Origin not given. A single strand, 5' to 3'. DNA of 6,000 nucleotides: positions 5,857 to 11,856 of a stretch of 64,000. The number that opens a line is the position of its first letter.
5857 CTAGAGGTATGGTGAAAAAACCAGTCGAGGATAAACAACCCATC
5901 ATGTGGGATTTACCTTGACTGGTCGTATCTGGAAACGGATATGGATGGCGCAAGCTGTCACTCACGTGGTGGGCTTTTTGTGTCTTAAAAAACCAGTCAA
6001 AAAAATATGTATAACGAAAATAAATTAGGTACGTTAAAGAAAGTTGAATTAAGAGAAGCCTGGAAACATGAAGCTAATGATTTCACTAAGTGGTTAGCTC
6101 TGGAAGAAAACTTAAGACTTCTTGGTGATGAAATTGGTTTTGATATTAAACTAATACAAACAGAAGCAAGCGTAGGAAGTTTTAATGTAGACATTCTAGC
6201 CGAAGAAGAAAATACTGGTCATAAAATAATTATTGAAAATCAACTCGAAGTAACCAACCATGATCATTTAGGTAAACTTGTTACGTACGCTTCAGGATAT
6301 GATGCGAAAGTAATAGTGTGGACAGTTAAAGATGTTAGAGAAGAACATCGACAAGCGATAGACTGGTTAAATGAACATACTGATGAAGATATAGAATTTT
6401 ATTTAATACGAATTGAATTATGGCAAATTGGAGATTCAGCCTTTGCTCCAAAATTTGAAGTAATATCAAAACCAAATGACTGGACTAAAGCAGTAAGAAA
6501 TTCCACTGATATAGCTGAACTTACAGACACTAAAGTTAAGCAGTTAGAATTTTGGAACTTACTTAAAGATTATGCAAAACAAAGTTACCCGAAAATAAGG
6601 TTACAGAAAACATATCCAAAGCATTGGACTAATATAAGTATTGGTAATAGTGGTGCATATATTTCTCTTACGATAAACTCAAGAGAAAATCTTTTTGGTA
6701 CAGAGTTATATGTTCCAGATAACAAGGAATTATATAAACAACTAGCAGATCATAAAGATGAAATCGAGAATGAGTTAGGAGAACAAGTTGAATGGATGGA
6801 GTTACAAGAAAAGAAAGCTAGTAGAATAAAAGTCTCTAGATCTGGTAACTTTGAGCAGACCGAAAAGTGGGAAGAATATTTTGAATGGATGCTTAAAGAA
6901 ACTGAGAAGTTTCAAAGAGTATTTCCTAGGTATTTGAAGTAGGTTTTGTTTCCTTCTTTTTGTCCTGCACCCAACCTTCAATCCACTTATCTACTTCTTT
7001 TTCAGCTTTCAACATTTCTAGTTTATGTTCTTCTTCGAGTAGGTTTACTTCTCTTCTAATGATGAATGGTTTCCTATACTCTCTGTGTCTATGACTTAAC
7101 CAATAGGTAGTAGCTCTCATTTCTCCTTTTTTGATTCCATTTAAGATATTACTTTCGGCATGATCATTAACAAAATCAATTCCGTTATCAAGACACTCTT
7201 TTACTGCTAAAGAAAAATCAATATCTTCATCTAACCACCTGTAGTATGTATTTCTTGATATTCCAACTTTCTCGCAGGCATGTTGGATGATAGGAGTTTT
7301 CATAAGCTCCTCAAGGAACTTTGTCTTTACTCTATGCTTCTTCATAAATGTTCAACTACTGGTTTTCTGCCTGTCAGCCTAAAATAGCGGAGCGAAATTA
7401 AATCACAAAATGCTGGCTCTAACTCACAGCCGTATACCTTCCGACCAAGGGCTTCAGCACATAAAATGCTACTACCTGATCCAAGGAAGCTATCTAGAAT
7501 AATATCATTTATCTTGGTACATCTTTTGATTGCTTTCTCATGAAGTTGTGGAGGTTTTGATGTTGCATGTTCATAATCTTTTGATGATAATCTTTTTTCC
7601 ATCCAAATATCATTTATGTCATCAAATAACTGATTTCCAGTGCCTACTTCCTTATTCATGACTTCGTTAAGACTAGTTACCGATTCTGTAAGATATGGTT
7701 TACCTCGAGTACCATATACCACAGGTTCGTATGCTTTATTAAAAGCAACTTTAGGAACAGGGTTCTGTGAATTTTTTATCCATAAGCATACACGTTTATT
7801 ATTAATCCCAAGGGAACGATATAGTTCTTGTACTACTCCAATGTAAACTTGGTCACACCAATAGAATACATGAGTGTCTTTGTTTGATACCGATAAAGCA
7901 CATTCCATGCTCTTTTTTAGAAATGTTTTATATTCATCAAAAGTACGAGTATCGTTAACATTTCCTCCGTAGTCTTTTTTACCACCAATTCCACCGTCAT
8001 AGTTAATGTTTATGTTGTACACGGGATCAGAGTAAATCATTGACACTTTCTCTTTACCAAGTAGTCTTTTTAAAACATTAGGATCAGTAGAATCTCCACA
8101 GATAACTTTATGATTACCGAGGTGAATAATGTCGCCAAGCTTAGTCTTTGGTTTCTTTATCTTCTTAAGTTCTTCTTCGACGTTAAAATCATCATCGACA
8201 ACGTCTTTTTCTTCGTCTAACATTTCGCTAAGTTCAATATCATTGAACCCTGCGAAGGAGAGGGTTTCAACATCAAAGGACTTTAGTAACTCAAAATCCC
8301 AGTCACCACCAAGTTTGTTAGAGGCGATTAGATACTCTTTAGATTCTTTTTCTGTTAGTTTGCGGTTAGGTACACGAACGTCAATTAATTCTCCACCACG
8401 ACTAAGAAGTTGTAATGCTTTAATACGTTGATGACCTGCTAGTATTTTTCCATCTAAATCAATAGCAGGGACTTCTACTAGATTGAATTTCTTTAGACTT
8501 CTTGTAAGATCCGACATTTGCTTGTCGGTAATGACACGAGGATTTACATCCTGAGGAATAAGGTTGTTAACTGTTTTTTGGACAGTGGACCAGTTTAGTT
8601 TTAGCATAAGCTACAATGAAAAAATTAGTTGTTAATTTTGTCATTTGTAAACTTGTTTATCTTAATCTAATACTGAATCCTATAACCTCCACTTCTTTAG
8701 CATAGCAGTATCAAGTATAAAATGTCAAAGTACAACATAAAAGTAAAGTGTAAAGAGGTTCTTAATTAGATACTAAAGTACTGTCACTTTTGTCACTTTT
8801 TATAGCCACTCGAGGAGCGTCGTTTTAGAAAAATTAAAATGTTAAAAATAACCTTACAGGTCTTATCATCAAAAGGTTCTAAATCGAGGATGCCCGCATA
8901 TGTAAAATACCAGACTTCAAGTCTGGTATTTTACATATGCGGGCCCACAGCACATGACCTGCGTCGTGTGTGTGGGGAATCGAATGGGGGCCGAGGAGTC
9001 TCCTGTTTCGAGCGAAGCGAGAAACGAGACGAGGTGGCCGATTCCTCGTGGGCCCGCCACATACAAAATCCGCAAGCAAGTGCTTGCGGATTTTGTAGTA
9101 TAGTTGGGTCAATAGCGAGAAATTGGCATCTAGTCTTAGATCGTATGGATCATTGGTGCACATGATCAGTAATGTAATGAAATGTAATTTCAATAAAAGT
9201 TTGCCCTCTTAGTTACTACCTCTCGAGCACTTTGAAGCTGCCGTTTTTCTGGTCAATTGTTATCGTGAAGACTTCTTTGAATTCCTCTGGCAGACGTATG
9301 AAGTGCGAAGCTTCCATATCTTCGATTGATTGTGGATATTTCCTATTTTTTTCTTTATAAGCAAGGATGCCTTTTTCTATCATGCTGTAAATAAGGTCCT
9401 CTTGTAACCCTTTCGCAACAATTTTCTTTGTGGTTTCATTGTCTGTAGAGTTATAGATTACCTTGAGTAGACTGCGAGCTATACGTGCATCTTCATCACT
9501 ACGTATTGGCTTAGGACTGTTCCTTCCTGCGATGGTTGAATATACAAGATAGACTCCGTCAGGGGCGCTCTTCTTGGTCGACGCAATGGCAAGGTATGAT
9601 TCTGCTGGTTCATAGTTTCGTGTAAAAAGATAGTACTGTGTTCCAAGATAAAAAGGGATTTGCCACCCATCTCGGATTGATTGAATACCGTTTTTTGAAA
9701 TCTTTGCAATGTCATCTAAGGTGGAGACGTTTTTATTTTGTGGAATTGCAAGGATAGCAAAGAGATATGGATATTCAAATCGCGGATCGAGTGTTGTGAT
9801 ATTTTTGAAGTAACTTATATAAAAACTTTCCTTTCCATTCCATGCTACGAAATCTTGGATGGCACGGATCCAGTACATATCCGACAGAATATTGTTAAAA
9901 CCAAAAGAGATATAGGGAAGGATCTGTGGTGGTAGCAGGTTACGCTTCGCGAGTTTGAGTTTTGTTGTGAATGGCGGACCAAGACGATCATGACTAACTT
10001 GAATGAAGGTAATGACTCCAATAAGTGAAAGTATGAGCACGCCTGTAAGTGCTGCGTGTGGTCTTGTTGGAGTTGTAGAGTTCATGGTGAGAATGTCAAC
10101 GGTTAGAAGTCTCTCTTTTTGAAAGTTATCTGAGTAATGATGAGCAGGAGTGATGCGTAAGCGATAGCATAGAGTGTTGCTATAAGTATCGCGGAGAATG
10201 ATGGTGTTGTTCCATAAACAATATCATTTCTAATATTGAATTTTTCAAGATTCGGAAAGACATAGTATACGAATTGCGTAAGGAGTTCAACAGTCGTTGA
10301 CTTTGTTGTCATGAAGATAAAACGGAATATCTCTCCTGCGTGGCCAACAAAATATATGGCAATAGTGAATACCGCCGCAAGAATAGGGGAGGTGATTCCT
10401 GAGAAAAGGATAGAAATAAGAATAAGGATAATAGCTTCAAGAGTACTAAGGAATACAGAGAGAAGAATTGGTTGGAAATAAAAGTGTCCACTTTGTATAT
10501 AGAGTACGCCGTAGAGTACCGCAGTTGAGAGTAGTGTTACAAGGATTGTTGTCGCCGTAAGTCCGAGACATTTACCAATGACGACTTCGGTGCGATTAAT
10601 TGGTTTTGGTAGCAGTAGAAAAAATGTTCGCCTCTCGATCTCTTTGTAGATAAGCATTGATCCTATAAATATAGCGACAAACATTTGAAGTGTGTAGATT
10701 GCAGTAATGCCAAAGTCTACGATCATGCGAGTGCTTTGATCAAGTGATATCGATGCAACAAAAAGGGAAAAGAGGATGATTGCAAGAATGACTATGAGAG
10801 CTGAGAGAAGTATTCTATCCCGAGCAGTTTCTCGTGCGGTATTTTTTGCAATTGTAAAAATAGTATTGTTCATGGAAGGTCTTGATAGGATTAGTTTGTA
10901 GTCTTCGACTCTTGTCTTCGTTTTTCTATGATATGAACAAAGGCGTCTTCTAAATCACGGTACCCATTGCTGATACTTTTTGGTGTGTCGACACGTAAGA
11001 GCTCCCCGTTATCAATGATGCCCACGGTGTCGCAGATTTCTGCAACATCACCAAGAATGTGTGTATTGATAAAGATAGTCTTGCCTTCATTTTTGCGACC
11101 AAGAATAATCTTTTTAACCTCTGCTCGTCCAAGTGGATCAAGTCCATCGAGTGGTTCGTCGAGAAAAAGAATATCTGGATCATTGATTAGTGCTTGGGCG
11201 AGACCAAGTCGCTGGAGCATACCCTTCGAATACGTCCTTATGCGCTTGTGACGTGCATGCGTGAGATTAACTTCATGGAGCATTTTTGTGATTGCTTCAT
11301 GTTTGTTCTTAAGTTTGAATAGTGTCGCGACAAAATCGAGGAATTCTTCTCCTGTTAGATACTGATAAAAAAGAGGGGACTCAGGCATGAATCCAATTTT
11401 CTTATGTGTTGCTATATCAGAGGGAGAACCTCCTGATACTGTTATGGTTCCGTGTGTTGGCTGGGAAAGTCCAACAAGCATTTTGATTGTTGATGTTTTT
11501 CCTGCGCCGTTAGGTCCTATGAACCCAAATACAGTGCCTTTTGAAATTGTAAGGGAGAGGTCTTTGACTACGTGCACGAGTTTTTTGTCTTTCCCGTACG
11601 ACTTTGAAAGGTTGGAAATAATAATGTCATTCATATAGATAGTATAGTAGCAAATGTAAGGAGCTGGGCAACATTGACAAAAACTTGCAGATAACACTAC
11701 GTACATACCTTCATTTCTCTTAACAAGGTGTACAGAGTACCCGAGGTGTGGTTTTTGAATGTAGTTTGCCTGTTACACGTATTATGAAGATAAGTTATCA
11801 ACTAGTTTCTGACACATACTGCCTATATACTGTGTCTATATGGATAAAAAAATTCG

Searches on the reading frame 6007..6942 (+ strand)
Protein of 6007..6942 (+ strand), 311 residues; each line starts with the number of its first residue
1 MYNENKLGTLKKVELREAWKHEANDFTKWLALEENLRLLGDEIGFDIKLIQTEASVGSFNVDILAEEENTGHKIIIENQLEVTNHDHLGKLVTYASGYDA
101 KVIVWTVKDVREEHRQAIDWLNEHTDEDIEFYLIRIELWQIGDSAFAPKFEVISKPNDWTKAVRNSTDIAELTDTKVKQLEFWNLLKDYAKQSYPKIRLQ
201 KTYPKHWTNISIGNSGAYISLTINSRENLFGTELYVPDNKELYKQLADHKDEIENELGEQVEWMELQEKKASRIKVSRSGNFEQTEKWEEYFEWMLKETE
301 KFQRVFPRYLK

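Call 3: search_protein_families(library=pfam, proteins=[window:6007-6942:+], max_evalue=0.01)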
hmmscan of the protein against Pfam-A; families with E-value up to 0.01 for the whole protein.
window:6007-6942:+ (311 aa): 1 family
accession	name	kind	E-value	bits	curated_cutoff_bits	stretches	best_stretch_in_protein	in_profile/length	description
PF14088.11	DUF4268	-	1.7e-31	109.6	27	1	179-309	2-139/140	Domain of unknown function (DUF4268)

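Call 4: search_protein_families(library=padloc, proteins=[window:6007-6942:+], max_evalue=0.01)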
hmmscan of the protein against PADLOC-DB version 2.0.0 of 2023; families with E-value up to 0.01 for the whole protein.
window:6007-6942:+ (311 aa): 4 families
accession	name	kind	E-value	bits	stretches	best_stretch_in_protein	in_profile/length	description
PDLC04911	PDC-S11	-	7.3e-125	414.5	1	5-310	3-312/318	-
PDLC04912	PDC-S11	-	2.9e-117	389.3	1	5-309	3-309/313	-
PDLC04914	PDC-S11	-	9.2e-87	289.1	1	5-310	3-308/314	-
PDLC04913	PDC-S11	-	4.1e-21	73.5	1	109-310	155-364/375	-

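Call 5: search_protein_families(library=ncbifam, proteins=[window:6007-6942:+], max_evalue=0.01)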
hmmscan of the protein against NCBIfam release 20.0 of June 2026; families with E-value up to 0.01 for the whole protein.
window:6007-6942:+ (311 aa): 1 family
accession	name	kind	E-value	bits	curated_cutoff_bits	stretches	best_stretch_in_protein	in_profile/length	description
NF003108.1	PRK04031.1-1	equivalog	0.0058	15.9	300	0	38-118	30-111/419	DNA primase DnaG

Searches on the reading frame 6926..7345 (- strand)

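Call 3: search_protein_families(library=pfam, proteins=[window:6926-7345:-], max_evalue=0.01)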
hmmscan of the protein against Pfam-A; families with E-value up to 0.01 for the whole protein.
window:6926-7345:- (139 aa): 2 families
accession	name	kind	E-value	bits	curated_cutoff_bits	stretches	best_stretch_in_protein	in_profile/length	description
PF13022.12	HTH_Tnp_1_2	-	1.6e-05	25.4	27.9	1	20-86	29-96/122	Helix-turn-helix of insertion element transposase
PF13384.12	HTH_23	-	0.00038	20.6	24.6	1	21-39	21-39/50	Homeodomain-like domain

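Call 4: search_protein_families(library=padloc, proteins=[window:6926-7345:-], max_evalue=0.01)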
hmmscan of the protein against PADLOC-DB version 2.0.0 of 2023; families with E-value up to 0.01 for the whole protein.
window:6926-7345:- (139 aa): 0 families

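Call 5: search_protein_families(library=ncbifam, proteins=[window:6926-7345:-], max_evalue=0.01)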
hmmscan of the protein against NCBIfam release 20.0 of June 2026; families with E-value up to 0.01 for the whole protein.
window:6926-7345:- (139 aa): 2 families
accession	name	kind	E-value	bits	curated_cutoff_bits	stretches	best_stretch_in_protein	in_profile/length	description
NF003361.0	PRK04435.1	equivalog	0.0017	18.1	131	1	9-44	27-62/148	ACT domain-containing protein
NF033516.0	transpos_IS3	equivalog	0.0082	15.4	160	0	4-40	87-123/369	IS3 family transposase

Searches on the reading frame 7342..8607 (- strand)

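Call 3: search_protein_families(library=pfam, proteins=[window:7342-8607:-], max_evalue=0.01)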
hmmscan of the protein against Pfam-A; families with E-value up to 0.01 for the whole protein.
window:7342-8607:- (421 aa): 1 family
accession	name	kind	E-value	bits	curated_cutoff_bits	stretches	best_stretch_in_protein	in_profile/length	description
PF01555.25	N6_N4_Mtase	-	8e-29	101.6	26.7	1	188-404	1-219/221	DNA methylase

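Call 4: search_protein_families(library=padloc, proteins=[window:7342-8607:-], max_evalue=0.01)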
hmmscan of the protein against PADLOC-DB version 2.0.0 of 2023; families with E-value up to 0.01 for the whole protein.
window:7342-8607:- (421 aa): 57 families (the best 25 are shown)
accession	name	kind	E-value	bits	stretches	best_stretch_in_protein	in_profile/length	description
PDLC03229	MTase_II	-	2.7e-54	182.6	1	12-415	14-407/436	Type II methyltransferase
PDLC03371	MTase_II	-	5e-27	93.1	1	168-409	13-253/260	Type II methyltransferase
PDLC03353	MTase_II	-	9.2e-19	66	1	168-408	12-250/260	Type II methyltransferase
PDLC03299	MTase_II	-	1.5e-16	58.8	1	165-403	14-252/296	Type II methyltransferase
PDLC03216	MTase_II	-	7e-14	49.6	1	165-407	11-254/364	Type II methyltransferase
PDLC03339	MTase_II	-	2e-12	44.6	1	331-400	191-263/399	Type II methyltransferase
PDLC03265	MTase_II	-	5.3e-12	43.8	1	331-405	251-325/333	Type II methyltransferase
PDLC03387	MTase_II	-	1.3e-11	42.2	1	264-407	136-274/289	Type II methyltransferase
PDLC03738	oMTase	-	4.4e-11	40.1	1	167-407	22-264/376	orphan methyltransferase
PDLC03238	MTase_II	-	5.5e-10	36.9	1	180-399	135-356/428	Type II methyltransferase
PDLC03320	MTase_II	-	6.6e-10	36.6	1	332-413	195-279/289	Type II methyltransferase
PDLC03305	MTase_II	-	9.7e-10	36.3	1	166-413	13-247/513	Type II methyltransferase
PDLC03337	MTase_II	-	1.8e-09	35.3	1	179-407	19-245/264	Type II methyltransferase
PDLC03635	MTase_III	-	3.4e-09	33.9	1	269-395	430-559/708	Type III methyltransferase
PDLC03246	MTase_II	-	7.7e-09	33.1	1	324-404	282-362/376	Type II methyltransferase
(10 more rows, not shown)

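Call 5: search_protein_families(library=ncbifam, proteins=[window:7342-8607:-], max_evalue=0.01)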
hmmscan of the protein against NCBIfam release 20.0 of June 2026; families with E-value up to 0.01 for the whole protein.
window:7342-8607:- (421 aa): 3 families
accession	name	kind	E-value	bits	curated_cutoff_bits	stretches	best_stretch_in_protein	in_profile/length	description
NF050803.1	DnaMtaseCcrMCaul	equivalog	1.1e-12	47.5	830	1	167-406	5-245/350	adenine-specific DNA-methyltransferase CcrM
NF008572.0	PRK11524.1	equivalog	2.7e-11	43.1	292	2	342-402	189-250/294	adenine-specific DNA-methyltransferase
NF010253.0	PRK13699.1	subfamily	6.2e-05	22.8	244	1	343-396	140-193/226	DNA methyltransferase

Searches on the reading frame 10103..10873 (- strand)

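Call 88: search_protein_families(library=pfam, proteins=[window:10103-10873:-], max_evalue=0.00001)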
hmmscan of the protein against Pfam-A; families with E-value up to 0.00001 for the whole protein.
window:10103-10873:- (256 aa): 1 family
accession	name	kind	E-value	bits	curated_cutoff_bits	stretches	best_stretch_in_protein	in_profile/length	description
PF12679.13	ABC2_membrane_2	-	2e-10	40.8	27.2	1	36-255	51-282/283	ABC-2 family transporter protein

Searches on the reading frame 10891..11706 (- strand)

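Call 88: search_protein_families(library=pfam, proteins=[window:10891-11706:-], max_evalue=0.00001)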
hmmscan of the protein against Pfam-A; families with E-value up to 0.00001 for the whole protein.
window:10891-11706:- (271 aa): 2 families
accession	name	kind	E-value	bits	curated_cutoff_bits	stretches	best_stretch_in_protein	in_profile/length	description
PF00005.33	ABC_tran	-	5.4e-30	105.2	25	1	47-186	1-136/137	ABC transporter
PF13304.12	AAA_21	-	2.9e-09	37.9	27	0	60-106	2-44/304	AAA domain, putative AbiEii toxin, Type IV TA system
